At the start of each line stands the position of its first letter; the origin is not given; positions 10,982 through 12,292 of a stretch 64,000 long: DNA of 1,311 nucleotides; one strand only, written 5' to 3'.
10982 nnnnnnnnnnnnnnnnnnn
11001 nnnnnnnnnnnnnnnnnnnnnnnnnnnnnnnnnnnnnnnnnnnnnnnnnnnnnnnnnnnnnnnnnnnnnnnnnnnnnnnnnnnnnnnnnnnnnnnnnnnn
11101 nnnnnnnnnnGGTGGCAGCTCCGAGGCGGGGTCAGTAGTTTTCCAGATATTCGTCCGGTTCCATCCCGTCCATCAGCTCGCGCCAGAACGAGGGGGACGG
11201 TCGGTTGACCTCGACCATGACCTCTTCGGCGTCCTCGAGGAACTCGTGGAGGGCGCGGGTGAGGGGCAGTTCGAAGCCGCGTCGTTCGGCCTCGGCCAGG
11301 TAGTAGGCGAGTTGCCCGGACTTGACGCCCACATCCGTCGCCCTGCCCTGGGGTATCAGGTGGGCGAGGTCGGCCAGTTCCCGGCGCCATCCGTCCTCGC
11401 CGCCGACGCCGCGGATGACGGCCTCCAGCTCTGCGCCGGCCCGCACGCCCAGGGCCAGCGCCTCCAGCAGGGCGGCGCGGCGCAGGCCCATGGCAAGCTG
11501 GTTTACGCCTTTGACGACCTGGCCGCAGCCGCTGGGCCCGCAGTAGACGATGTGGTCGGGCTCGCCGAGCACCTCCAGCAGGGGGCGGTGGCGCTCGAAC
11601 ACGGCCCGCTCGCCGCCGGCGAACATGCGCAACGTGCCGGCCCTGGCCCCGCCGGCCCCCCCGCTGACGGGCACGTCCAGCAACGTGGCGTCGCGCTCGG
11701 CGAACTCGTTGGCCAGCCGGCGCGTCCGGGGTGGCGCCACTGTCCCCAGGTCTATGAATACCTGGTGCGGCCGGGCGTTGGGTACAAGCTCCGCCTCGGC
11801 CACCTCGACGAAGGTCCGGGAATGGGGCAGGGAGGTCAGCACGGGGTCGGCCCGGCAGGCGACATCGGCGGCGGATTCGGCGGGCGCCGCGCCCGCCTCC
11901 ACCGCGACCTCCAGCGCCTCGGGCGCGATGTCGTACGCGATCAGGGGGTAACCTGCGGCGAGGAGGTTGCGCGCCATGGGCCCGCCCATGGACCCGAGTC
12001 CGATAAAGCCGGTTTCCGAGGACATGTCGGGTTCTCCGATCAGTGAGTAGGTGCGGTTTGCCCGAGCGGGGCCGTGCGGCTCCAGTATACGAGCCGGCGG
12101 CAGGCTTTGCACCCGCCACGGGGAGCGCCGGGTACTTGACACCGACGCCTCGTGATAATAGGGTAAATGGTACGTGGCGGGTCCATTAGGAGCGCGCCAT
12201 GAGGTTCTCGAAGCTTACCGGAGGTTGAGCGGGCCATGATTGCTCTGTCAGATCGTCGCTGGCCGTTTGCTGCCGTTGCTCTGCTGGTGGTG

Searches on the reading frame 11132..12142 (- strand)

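Call 67: search_protein_families(library=pfam, proteins=[window:11132-12142:-], max_evalue=0.0001)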
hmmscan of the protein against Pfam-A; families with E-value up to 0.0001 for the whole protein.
window:11132-12142:- (336 aa): 4 families
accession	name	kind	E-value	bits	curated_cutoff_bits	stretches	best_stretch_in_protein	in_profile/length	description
PF03446.21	NAD_binding_2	-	2.8e-41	141.6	21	1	45-199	3-157/161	NAD binding domain of 6-phosphogluconate dehydrogenase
PF14833.11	NAD_binding_11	-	2.9e-07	31.2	30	1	205-306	1-106/122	NAD-binding of NADP-dependent 3-hydroxyisobutyrate dehydrogenase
PF03807.23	F420_oxidored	-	1.4e-05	26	21.6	1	45-132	3-91/94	NADP oxidoreductase coenzyme F420-dependent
PF02826.25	2-Hacid_dh_C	-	2.9e-05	23.9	25.1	1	42-133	37-127/178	D-isomer specific 2-hydroxyacid dehydrogenase, NAD binding domain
